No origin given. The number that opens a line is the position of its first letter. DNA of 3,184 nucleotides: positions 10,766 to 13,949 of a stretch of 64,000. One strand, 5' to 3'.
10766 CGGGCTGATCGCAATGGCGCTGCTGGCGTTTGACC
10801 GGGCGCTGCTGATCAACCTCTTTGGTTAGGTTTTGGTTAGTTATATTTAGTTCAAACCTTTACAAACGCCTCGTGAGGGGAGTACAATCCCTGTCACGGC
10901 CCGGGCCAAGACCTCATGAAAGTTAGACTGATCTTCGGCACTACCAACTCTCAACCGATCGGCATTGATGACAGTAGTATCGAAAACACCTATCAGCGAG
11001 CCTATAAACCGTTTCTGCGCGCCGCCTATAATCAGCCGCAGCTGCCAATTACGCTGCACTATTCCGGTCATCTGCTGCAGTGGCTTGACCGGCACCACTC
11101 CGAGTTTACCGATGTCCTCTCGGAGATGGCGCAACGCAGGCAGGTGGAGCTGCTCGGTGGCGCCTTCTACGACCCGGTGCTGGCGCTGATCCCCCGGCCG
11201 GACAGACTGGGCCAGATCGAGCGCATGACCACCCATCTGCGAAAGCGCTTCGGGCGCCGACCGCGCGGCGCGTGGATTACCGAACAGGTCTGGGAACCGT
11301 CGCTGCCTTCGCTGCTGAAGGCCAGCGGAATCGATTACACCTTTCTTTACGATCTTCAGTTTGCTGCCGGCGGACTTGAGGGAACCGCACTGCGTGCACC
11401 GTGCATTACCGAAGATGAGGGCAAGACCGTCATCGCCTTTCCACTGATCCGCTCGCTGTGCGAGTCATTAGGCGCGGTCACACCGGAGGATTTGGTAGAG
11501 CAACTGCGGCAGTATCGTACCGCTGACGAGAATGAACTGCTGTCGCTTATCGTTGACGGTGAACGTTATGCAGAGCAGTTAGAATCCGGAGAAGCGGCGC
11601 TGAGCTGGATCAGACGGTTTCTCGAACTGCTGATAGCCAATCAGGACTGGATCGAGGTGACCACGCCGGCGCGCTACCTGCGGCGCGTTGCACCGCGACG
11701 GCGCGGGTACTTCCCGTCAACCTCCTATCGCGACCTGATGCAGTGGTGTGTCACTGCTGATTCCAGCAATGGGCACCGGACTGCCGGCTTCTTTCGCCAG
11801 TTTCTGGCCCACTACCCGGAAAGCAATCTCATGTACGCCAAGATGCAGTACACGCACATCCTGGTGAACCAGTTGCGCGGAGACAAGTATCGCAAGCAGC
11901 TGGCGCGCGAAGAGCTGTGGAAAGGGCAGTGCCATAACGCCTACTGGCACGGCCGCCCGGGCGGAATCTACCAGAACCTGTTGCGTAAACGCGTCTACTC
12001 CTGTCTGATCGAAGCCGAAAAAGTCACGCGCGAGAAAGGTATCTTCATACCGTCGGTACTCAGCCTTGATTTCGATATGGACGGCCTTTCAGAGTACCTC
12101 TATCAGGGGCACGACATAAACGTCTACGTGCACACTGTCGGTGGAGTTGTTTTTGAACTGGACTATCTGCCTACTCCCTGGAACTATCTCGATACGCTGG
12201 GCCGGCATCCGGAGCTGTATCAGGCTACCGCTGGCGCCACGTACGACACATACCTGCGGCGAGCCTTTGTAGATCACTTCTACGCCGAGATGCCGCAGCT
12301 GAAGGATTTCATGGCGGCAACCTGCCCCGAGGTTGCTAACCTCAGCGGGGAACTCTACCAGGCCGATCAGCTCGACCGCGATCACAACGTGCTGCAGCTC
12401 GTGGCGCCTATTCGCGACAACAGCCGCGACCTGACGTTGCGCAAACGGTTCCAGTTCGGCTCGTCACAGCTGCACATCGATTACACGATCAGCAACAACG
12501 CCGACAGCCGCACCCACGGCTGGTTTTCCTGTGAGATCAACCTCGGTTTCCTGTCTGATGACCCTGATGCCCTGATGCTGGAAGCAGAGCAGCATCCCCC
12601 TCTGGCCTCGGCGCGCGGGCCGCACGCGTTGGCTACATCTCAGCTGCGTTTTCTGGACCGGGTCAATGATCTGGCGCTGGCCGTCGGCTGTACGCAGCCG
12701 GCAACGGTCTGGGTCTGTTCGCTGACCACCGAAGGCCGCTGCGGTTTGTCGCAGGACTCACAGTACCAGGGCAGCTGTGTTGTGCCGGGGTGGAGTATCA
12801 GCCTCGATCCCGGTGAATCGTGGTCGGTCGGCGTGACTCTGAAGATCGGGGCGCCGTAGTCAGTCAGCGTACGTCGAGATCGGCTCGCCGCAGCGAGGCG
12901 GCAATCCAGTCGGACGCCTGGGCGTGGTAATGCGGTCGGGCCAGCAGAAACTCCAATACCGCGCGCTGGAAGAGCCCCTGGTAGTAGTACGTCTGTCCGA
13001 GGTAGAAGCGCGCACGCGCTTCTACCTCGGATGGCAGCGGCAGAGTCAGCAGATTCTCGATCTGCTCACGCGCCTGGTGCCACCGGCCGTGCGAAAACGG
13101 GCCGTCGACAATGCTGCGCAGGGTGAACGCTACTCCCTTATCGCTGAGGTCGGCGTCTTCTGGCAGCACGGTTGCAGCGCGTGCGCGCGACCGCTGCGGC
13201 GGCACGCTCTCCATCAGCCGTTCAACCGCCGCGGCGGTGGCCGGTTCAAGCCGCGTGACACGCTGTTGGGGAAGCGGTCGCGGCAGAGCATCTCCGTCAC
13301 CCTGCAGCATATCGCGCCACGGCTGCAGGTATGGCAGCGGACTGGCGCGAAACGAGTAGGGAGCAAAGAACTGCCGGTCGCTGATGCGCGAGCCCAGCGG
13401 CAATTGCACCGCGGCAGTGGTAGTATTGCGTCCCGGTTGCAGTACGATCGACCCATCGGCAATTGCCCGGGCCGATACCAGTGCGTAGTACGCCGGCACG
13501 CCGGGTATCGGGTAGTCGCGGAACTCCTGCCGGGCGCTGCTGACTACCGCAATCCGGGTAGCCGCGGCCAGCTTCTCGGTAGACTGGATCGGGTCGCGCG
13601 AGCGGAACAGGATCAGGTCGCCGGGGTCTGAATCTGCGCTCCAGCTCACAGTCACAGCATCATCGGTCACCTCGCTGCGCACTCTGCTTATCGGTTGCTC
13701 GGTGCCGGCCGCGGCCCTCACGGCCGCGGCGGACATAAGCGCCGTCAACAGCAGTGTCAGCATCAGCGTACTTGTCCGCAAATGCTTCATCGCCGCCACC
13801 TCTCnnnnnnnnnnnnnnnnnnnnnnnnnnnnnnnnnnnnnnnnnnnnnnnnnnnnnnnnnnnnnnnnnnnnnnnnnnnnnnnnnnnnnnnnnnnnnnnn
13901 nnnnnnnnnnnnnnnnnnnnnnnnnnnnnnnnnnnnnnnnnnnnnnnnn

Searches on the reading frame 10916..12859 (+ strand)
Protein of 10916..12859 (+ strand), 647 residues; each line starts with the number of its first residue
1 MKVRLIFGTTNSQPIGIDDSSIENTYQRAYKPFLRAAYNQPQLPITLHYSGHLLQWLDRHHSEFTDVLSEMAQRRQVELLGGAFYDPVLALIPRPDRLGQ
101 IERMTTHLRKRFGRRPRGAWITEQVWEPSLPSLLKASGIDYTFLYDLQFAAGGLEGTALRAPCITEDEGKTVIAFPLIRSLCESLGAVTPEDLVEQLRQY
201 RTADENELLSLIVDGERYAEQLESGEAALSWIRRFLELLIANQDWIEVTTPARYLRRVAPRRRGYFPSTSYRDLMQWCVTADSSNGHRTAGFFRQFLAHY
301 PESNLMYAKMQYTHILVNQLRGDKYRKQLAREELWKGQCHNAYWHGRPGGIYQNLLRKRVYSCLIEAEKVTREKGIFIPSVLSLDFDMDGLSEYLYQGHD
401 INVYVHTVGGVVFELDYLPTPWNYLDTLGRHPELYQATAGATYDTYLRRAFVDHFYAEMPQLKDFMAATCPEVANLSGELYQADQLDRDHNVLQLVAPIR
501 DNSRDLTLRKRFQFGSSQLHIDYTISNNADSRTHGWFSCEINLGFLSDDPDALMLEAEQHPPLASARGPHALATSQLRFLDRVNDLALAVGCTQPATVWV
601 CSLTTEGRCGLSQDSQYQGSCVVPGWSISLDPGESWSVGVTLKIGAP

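Call 3: search_protein_families(library=pfam, proteins=[window:10916-12859:+], max_evalue=0.01)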
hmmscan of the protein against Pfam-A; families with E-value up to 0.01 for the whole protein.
window:10916-12859:+ (647 aa): 5 families
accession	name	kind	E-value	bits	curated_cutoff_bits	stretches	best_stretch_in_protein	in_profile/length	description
PF03065.20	Glyco_hydro_57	-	2.1e-29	103.2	21.2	1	24-262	42-286/291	Glycosyl hydrolase family 57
PF09095.17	AmyA-gluTrfs_C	-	5.1e-26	92.4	22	2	442-638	89-282/284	Alpha-amylase/4-alpha-glucanotransferase, C-terminal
PF09094.16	AmyA-A_glucT_m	-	5.6e-20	72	27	1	291-369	1-78/80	Alpha-amylase/4-alpha-glucanotransferase, middle domain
PF01074.27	Glyco_hydro_38N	-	4.8e-05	23.3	25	1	51-151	49-150/270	Glycosyl hydrolases family 38 N-terminal domain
PF24356.1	WH_PARP12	-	0.0055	17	27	0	178-219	10-51/70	PARP12 winged helix domain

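Call 4: search_protein_families(library=ncbifam, proteins=[window:10916-12859:+], max_evalue=0.01)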
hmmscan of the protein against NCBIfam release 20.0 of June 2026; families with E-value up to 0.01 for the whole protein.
window:10916-12859:+ (647 aa): 0 families

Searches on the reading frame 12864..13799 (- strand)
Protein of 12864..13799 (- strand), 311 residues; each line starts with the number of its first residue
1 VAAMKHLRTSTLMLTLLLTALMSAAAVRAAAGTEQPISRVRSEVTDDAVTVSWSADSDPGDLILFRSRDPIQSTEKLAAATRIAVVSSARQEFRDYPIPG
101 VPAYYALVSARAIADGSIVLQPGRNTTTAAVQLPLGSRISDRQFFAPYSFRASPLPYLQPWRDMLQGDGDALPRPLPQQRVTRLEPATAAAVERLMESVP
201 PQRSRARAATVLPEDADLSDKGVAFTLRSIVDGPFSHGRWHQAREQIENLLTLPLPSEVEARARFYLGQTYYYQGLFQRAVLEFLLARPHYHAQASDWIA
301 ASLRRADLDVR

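Call 3: search_protein_families(library=pfam, proteins=[window:12864-13799:-], max_evalue=0.01)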
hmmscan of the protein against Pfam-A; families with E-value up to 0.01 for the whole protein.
window:12864-13799:- (311 aa): 1 family
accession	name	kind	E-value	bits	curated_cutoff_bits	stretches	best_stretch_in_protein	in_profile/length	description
PF13432.12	TPR_16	-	7.8e-05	23.5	32.7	1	237-286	10-55/65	Tetratricopeptide repeat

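Call 4: search_protein_families(library=ncbifam, proteins=[window:12864-13799:-], max_evalue=0.01)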
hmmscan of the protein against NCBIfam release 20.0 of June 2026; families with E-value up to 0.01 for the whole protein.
window:12864-13799:- (311 aa): 1 family
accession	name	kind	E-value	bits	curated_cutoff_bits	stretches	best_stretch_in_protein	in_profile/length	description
TIGR02795.1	tol_pal_ybgF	equivalog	0.0016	19.1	90.1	1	235-291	13-69/119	tol-pal system protein YbgF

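Call 16: find_homologous_proteins(query=window:12864-13790:-)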
Query window:12864-13790:- (308 aa): 33 proteins with E <= 0.001 among 8000 candidates.
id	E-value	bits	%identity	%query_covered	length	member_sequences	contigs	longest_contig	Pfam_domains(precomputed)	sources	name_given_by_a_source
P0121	2.2e-183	626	94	100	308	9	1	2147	-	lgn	-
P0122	3.6e-172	589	88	100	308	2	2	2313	-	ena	-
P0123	6.5e-168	575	87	100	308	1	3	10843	-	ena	-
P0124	4.1e-116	405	64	97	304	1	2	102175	-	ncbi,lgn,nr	ncbi:MAG: hypothetical protein EA384_10750 [Spirochaetaceae bacterium]|nr:MAG: hypothetical protein 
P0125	3.0e-92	327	56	95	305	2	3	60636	-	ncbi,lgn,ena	-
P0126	9.5e-92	326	53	95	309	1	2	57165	-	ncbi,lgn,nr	ncbi:MAG: hypothetical protein EA403_12740 [Spirochaetaceae bacterium]|nr:MAG: hypothetical protein 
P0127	8.7e-91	322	57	87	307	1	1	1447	-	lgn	-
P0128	8.7e-90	319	54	98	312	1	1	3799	-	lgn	-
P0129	3.7e-85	304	54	89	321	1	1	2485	-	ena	-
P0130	1.3e-51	194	38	87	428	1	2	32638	-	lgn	-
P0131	1.7e-49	187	40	84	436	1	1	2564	-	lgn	-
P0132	2.2e-49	187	39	87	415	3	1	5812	-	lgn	-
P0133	2.4e-47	180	39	81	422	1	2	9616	-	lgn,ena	-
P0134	2.0e-46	177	39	80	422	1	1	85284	-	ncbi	-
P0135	1.0e-38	152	30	87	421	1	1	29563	-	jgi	jgi:hypothetical protein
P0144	4.3e-28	117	29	94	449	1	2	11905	-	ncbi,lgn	-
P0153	1.6e-23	102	38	50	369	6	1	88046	-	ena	-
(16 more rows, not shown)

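Call 17: find_encoding_contigs(protein=P0134, flank=5000, max_places=1)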
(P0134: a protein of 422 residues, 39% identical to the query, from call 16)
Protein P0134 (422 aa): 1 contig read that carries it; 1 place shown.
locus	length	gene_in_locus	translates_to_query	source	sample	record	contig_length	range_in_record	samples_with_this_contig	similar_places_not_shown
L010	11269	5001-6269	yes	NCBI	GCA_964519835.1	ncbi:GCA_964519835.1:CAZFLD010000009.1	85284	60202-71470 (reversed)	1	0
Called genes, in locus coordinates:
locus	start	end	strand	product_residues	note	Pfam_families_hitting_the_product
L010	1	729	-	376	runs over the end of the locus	-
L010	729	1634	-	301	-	PF02881:SRP54_N, PF00448:SRP54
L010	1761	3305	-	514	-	PF08308:PEGA (weak)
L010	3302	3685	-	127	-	PF00072:Response_reg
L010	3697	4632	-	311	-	PF03462:PCRF, PF00472:RF-1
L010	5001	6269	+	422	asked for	-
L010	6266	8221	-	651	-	PF03065:Glyco_hydro_57, PF09094:AmyA-A_glucT_m, PF09095:AmyA-gluTrfs_C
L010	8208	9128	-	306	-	PF04060:FeS, PF12838:Fer4_7, PF13187:Fer4_9, PF14697:Fer4_21, PF25160:LdpA_Fe-S-bd (weak), PF00037:Fer4, PF12797:Fer4_2 (weak), PF12837:Fer4_6 (weak)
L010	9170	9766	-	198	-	PF02508:Rnf-Nqr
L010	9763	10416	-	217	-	PF02508:Rnf-Nqr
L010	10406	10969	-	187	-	PF04205:FMN_bind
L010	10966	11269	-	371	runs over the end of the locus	PF03116:NQR2_RnfD_RnfE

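Call 18: find_encoding_contigs(protein=P0135, flank=5000, max_places=1)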
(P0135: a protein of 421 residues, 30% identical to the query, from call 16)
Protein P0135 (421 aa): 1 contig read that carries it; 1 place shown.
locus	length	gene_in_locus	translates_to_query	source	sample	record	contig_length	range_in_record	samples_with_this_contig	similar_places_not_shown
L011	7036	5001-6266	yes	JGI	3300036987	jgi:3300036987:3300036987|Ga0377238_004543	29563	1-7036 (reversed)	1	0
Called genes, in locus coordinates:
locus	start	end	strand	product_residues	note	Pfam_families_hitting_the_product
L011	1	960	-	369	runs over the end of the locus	-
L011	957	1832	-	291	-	PF02881:SRP54_N (faint), PF00448:SRP54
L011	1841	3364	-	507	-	PF08308:PEGA (faint)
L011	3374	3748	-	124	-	PF00072:Response_reg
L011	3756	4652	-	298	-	PF03462:PCRF, PF00472:RF-1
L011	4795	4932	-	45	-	-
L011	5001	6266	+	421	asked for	-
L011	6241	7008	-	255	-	PF09095:AmyA-gluTrfs_C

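Call 19: find_encoding_contigs(protein=P0153, flank=5000, max_places=1)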
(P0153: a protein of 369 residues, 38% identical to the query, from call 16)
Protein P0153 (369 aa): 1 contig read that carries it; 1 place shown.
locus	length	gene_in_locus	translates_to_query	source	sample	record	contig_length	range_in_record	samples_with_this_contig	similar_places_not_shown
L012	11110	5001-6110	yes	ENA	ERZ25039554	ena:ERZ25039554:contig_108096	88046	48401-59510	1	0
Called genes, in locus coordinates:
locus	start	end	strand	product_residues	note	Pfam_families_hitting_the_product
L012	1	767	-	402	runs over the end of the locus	PF00448:SRP54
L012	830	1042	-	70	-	PF00448:SRP54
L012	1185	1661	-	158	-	PF02881:SRP54_N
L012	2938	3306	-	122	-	PF00072:Response_reg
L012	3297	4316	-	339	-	PF03462:PCRF, PF00472:RF-1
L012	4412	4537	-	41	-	-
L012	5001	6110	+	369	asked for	-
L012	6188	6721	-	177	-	PF09095:AmyA-gluTrfs_C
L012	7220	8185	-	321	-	PF03065:Glyco_hydro_57, PF01074:Glyco_hydro_38N (weak)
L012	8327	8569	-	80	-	PF02508:Rnf-Nqr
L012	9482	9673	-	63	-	PF03116:NQR2_RnfD_RnfE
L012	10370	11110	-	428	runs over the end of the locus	PF13375:RnfC_N, PF01512:Complex1_51K, PF10531:SLBB, PF00037:Fer4 (faint), PF12797:Fer4_2 (faint), PF12838:Fer4_7, PF13187:Fer4_9 (weak), PF13237:Fer4_10 (weak), +1 more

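Call 20: find_encoding_contigs(protein=P0144, flank=5000, max_places=1)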
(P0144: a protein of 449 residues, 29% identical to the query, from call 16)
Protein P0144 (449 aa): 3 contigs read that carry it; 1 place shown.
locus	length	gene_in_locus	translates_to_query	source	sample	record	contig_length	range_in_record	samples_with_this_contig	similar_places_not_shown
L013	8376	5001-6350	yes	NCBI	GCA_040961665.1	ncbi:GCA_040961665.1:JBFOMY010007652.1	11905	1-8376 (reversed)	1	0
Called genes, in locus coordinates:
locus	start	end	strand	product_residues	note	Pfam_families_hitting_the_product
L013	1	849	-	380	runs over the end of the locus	PF05593:RHS_repeat (faint)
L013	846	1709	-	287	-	PF02881:SRP54_N, PF13401:AAA_22 (faint), PF00448:SRP54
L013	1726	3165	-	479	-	PF08308:PEGA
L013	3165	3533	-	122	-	PF00072:Response_reg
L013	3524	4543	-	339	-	PF03462:PCRF, PF00472:RF-1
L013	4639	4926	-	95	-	PF09827:CRISPR_Cas2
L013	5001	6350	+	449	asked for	-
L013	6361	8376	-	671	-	?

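Call 46: predict_structure(alignment_id=A2)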
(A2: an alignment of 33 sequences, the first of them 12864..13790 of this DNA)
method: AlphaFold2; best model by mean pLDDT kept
length: 308 residues; sequences in the alignment: 33
mean_pLDDT: 79.6   pTM: 0.40
mean pLDDT of the five models: 79.6, 79.6, 77.9, 77.8, 77.5
residues with pLDDT >= 90: 146; 70-90: 75; 50-70: 57; < 50: 30
segments of 3 or more residues with pLDDT < 50: 24-29, 134-151
pLDDT, mean of each block of 10 residues (from residue 1): 56 73 48 84 91 84 96 94 91 91 93 89 92 51 40 53 54 56 78 65 83 79 94 96 97 95 97 94 92 91 69
secondary structure, 60 per line:
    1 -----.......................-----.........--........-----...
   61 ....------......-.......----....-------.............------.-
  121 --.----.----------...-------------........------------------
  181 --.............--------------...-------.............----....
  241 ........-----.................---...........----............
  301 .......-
elements in order: H6-28 E34-42 E45-52 E58-64 H71-76 E78-84 E89-92 E100-106 H107-112 H155-162 H183-195 H220-232 H237-248 H254-270 H274-284 H289-307

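Call 49: fold_search(model_id=the predicted structure, library=pdb)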
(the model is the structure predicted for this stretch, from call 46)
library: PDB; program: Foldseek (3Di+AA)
matches with E <= 10: 1159; with E <= 0.001: 0
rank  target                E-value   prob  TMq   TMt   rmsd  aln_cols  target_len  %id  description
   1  1uey_MODEL_1_A        2.2e-03  1.00  0.23  0.49  11.1       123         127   16  Solution Structure of The First Fibronectin Type III Domain of Human KIAA0343 protein (released 2003-11-22)
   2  3b8y_A                2.4e-03  1.00  0.22  0.22   4.1        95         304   21  Crystal Structure of Pectate Lyase PelI from Erwinia chrysanthemi in complex with tetragalacturonic acid (released 2008-04-29)
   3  5z06_B                4.0e-03  1.00  0.23  0.11   3.8       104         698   14  Crystal structure of beta-1,2-glucanase from Parabacteroides distasonis (released 2018-05-30)
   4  8k35_A                4.3e-03  1.00  0.22  0.09  11.6       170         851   12  Structure of the bacteriophage lambda tail tip complex (released 2023-11-15)
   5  3b4n_A                4.8e-03  1.00  0.21  0.21   2.2        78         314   20  Crystal Structure Analysis of Pectate Lyase PelI from Erwinia chrysanthemi (released 2008-04-29)
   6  9e7m_Ja               5.4e-03  1.00  0.22  0.09   9.5       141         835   11  In situ cryoEM structure of bacteriophage Ur-lambda tail tip complex (released 2025-11-05)
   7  3b8y_B                1.6e-02  1.00  0.20  0.21   5.6        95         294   18  Crystal Structure of Pectate Lyase PelI from Erwinia chrysanthemi in complex with tetragalacturonic acid (released 2008-04-29)
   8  2dba_MODEL_1_A        1.8e-02  1.00  0.26  0.52   7.9       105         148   14  The solution structure of the tetratrico peptide repeat of human Smooth muscle cell associated protein-1, isof (released 2006-06-15)
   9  7zub_C                2.0e-02  0.77  0.26  0.26  22.2       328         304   12  Cryo-EM structure of the indirubin-bound Hsp90-XAP2-AHR complex (released 2022-11-23)
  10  8iyk_F                2.3e-02  0.97  0.22  0.09  12.1       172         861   13  Tail tip conformation 1 of phage lambda tail (released 2023-10-18)
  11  6mvh_B                2.3e-02  0.72  0.15  0.08   7.0       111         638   11  Crystal structure of FMN-binding beta-glucuronidase from Roseburia hominis (released 2019-01-30)
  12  8fk7_A                2.9e-02  0.95  0.21  0.36   7.1       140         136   14  Structure of the Pyrobaculum calidifontis flagellar-like archaeal type IV pilus (released 2023-06-28)
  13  1egj_A                3.1e-02  1.00  0.18  0.50   3.0        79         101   10  DOMAIN 4 OF THE BETA COMMON CHAIN IN COMPLEX WITH AN ANTIBODY (released 2001-02-15)
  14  8ffv_D                3.1e-02  0.69  0.25  0.19  22.3       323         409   11  Cryo-EM structure of the GR-Hsp90-FKBP52 complex (released 2023-11-01)
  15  8tld_E                3.9e-02  0.96  0.20  0.45   6.4       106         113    9  Structure of the IL-5 Signaling Complex (released 2024-04-10)
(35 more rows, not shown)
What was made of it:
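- It has an N-terminal signal/TM helix, an Fn3-like sandwich and TPR-like helices, so it is probably extracytoplasmic, whereas encapsulins are cytoplasmic (calls 46, 49).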
